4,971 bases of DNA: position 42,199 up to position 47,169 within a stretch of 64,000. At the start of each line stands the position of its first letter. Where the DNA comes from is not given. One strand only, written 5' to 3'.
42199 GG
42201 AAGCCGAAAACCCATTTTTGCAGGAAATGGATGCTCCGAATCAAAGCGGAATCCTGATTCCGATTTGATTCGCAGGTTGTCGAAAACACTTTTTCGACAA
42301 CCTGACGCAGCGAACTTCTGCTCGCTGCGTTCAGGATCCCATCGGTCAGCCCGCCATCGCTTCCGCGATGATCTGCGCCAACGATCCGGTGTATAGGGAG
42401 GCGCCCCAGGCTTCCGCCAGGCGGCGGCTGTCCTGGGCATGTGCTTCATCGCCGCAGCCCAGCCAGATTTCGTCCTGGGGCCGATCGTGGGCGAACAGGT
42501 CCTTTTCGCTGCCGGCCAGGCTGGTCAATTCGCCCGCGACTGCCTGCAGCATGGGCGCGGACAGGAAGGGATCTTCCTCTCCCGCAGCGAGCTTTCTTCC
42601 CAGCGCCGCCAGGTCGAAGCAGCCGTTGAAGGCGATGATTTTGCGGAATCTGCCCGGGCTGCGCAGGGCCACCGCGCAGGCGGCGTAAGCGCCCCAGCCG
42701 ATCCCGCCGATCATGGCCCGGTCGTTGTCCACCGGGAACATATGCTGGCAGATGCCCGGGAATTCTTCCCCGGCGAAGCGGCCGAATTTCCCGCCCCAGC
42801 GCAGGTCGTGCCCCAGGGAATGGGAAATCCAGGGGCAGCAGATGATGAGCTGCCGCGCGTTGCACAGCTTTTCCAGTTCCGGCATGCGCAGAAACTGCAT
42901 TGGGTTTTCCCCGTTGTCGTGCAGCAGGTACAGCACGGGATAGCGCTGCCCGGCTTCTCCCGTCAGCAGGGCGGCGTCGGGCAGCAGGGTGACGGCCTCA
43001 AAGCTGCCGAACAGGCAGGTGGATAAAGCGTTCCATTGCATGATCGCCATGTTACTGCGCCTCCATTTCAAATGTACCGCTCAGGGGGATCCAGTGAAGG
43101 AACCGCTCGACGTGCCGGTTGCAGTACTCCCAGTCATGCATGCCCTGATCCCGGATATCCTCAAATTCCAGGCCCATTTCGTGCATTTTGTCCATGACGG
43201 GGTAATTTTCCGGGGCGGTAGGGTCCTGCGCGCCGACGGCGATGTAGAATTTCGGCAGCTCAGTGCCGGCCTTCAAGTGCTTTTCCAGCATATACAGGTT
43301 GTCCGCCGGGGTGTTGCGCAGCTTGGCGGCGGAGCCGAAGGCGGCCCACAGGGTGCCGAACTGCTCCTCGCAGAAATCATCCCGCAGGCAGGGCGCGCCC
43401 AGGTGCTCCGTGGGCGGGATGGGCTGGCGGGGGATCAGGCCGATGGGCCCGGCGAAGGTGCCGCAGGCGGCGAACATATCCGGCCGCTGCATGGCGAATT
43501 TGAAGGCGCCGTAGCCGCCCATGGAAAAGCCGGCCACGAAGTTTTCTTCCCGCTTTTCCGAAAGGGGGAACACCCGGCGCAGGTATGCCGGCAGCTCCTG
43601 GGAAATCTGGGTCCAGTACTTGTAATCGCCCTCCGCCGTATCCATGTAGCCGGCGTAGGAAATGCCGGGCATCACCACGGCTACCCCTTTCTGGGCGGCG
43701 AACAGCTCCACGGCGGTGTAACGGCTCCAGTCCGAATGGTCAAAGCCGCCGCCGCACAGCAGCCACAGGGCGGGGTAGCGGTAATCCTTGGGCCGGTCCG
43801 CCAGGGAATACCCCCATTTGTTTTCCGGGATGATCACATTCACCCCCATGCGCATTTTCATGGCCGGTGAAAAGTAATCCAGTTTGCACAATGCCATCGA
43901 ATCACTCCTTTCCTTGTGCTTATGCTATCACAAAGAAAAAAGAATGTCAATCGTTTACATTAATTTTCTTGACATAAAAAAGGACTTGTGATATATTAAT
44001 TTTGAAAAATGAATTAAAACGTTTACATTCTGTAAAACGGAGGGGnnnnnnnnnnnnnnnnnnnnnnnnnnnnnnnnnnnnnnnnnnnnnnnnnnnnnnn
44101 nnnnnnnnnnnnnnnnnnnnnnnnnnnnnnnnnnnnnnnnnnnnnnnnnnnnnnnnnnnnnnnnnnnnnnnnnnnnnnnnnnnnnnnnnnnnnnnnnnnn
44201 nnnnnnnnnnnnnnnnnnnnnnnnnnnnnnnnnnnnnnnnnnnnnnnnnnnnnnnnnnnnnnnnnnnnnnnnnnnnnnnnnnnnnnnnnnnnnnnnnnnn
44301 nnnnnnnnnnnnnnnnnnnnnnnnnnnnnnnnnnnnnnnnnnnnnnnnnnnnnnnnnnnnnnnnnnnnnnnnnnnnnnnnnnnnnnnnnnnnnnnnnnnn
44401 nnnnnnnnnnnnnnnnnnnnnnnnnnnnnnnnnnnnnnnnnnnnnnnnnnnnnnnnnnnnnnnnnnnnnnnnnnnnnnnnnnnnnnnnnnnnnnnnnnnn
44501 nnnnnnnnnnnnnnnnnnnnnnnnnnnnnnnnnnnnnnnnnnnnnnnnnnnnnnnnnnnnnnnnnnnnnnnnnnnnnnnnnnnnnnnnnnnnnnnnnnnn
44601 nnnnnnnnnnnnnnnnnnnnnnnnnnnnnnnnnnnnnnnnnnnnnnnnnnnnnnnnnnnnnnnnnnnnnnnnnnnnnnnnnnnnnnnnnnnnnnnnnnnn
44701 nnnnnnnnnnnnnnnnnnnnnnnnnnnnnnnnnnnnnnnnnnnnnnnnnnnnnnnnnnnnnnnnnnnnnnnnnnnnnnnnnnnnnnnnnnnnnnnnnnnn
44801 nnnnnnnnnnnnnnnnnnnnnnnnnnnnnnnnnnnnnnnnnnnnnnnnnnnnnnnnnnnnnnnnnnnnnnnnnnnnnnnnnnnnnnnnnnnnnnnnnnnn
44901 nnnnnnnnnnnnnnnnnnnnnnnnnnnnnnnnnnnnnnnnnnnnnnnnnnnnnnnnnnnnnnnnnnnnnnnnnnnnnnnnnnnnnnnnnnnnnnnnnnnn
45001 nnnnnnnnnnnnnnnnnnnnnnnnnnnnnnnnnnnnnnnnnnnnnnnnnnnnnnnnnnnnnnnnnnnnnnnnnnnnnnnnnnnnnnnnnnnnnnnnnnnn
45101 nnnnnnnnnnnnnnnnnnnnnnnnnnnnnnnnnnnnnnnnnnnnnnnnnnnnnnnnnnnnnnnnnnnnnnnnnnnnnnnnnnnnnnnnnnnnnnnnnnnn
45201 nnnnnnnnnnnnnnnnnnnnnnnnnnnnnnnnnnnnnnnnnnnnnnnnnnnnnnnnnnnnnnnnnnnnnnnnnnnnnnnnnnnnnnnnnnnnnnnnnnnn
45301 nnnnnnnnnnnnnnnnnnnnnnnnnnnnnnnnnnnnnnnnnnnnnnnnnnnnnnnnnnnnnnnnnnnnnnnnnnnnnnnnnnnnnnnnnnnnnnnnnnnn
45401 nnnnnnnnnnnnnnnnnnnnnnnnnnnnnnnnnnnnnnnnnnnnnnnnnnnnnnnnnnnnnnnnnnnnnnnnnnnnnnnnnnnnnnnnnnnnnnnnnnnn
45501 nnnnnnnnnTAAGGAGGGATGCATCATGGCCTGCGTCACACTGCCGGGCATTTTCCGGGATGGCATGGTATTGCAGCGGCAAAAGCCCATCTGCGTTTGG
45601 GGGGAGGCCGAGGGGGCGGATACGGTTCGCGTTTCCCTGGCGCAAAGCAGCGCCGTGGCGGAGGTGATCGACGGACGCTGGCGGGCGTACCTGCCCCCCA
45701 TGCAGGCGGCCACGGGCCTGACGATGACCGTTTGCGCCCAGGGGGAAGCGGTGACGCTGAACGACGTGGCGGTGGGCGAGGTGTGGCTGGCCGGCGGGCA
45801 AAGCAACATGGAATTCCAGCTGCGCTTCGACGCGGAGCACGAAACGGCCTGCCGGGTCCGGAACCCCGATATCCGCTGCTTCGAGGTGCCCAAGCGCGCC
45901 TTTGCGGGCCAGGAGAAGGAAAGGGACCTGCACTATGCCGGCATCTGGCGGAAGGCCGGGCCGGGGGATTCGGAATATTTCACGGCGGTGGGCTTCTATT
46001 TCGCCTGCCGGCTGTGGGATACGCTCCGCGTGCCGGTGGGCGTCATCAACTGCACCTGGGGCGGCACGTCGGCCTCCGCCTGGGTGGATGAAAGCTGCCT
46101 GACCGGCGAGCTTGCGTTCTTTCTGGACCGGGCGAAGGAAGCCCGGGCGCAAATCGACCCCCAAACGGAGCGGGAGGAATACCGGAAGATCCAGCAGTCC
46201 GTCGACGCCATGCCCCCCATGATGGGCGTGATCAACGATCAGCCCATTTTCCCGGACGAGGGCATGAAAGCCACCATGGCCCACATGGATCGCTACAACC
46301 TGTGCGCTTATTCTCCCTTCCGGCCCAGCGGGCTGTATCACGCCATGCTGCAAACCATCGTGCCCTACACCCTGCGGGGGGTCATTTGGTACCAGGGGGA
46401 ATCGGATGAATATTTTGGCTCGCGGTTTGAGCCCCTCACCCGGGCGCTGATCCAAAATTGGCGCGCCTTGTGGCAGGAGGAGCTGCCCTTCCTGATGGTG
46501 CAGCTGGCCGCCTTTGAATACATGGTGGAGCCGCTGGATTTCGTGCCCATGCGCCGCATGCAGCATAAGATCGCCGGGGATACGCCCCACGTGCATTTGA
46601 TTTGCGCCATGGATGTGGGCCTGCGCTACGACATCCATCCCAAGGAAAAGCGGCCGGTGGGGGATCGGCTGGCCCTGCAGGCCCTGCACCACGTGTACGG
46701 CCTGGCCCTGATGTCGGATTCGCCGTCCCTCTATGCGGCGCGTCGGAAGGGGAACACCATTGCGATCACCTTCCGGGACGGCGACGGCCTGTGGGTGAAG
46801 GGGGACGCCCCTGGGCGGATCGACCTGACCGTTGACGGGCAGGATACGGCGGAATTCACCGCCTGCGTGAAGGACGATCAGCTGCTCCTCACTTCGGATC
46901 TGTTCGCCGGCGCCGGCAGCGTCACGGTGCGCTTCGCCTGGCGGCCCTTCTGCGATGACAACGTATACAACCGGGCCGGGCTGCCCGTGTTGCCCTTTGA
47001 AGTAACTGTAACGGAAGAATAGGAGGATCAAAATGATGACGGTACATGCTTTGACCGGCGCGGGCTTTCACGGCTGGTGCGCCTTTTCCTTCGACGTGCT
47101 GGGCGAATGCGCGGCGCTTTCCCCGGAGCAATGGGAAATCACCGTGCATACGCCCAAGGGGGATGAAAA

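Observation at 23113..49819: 27-kb esterase-dominated sugar-utilisation locus with a single glycoside phosphorylase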

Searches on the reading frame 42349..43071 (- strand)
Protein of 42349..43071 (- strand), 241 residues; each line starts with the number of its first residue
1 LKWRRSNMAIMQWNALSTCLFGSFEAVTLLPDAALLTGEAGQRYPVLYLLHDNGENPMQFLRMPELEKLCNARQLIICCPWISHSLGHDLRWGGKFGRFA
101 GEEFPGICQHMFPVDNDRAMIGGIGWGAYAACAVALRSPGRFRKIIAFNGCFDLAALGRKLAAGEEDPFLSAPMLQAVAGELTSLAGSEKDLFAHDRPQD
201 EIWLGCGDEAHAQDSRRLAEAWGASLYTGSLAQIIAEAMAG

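Call 5: search_protein_families(library=pfam, proteins=[window:42349-43071:-], max_evalue=0.001)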
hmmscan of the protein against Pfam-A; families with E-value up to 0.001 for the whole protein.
window:42349-43071:- (241 aa): 1 family
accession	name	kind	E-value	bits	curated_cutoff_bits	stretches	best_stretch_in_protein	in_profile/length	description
PF00756.26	Esterase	-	1.6e-06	28.5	22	1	30-211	14-195/251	Putative esterase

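Call 10: search_protein_families(library=ncbifam, proteins=[window:42349-43050:-], max_evalue=0.001)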
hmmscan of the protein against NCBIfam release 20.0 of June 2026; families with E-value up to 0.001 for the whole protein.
window:42349-43050:- (234 aa): 1 family
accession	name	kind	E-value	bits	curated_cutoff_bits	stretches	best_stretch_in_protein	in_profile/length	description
TIGR02821.1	fghA_ester_D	equivalog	2.6e-05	23.9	281.7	1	92-142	120-170/275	S-formylglutathione hydrolase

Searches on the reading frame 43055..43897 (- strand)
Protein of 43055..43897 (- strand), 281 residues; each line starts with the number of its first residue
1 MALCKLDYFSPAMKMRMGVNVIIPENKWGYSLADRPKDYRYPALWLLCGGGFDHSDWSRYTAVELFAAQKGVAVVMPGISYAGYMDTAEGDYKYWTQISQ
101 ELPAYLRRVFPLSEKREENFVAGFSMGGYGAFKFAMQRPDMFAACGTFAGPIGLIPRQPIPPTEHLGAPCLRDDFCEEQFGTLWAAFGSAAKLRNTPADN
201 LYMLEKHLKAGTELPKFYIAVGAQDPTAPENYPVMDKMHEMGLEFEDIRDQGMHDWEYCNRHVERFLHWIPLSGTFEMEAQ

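Call 5: search_protein_families(library=pfam, proteins=[window:43055-43897:-], max_evalue=0.001)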
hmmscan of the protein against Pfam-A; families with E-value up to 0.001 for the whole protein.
window:43055-43897:- (281 aa): 2 families
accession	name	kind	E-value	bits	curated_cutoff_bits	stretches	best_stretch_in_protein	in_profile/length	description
PF00756.26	Esterase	-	1.8e-17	64.4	22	1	10-226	1-195/251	Putative esterase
PF12146.15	Hydrolase_4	-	1.7e-05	24.7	27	1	46-164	8-123/239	Serine aminopeptidase, S33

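Call 10: search_protein_families(library=ncbifam, proteins=[window:43055-43897:-], max_evalue=0.001)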
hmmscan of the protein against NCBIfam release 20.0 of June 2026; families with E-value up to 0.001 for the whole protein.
window:43055-43897:- (281 aa): 4 families
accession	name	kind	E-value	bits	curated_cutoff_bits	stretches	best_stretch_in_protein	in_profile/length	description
TIGR02821.1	fghA_ester_D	equivalog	7.4e-13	48.7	281.7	1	89-151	108-171/275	S-formylglutathione hydrolase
NF050058.1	e_dPHAscl_type1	hypoth_equivalog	1.5e-05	24.6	150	1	49-151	30-138/276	extracellular catalytic domain type 1 short-chain-length polyhydroxyalkanoate depolymerase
NF007758.0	PRK10439.1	equivalog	3.8e-05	22.8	222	1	92-145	267-320/418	enterochelin esterase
NF041944.1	Xylase_Ferestase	equivalog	0.00016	20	1200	1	10-150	475-622/694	bifunctional endo-1,4-beta-xylanase/feruloyl esterase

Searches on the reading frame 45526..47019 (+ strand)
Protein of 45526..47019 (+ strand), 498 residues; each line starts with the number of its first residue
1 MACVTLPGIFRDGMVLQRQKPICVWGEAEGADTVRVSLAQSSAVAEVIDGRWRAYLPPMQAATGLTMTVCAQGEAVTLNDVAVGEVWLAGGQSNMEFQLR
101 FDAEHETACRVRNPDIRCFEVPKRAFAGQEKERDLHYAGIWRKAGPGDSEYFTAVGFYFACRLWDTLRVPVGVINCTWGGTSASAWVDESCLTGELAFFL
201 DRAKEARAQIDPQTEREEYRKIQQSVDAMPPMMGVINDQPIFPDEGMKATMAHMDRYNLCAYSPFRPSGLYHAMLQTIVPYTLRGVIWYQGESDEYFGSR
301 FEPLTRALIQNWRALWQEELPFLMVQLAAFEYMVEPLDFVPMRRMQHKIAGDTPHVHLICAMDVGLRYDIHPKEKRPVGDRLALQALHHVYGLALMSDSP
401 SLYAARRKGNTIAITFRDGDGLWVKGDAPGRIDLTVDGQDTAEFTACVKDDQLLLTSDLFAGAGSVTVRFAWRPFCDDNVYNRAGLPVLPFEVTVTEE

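Call 5: search_protein_families(library=pfam, proteins=[window:45526-47019:+], max_evalue=0.001)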
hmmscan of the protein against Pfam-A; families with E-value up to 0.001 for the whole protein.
window:45526-47019:+ (498 aa): 1 family
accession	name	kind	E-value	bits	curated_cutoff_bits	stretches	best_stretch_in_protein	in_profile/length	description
PF03629.24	SASA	-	1.7e-15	57.7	24.8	2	270-385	104-223/226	Carbohydrate esterase, sialic acid-specific acetylesterase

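Call 54: search_solved_structures(query=window:45526-47019:+, max_evalue=0.001)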
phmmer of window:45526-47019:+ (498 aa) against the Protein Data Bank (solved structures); distinct sequences matched with E-value up to 0.001: 7.
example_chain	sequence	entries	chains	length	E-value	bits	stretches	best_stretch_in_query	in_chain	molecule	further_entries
9h4u_A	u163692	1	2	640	5.2e-73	249.4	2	264-492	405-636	Carbohydrate esterase FI8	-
7kmm_A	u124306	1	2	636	1.3e-60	208.5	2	5-192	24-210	Sialic acid-specific 9-O-acetylesterase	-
9ega_A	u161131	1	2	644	1.1e-52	182.4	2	265-492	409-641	Sialate O-acetylesterase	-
8f9o_A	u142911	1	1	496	6.1e-27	97.4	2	12-192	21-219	Sialic acid acetylesterase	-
8f9p_A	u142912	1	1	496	1.7e-26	96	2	12-192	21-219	Sialic acid acetylesterase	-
8f9q_A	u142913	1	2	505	1.1e-24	90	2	13-192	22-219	Sialic acid acetylesterase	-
8f9r_A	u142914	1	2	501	1.7e-23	86.1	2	10-192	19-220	Sialic acid acetylesterase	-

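Call 60: search_protein_families(library=ncbifam, proteins=[window:45526-47019:+], max_evalue=0.00001)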
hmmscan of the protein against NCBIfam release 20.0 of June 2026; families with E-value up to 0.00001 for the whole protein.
window:45526-47019:+ (498 aa): 0 families
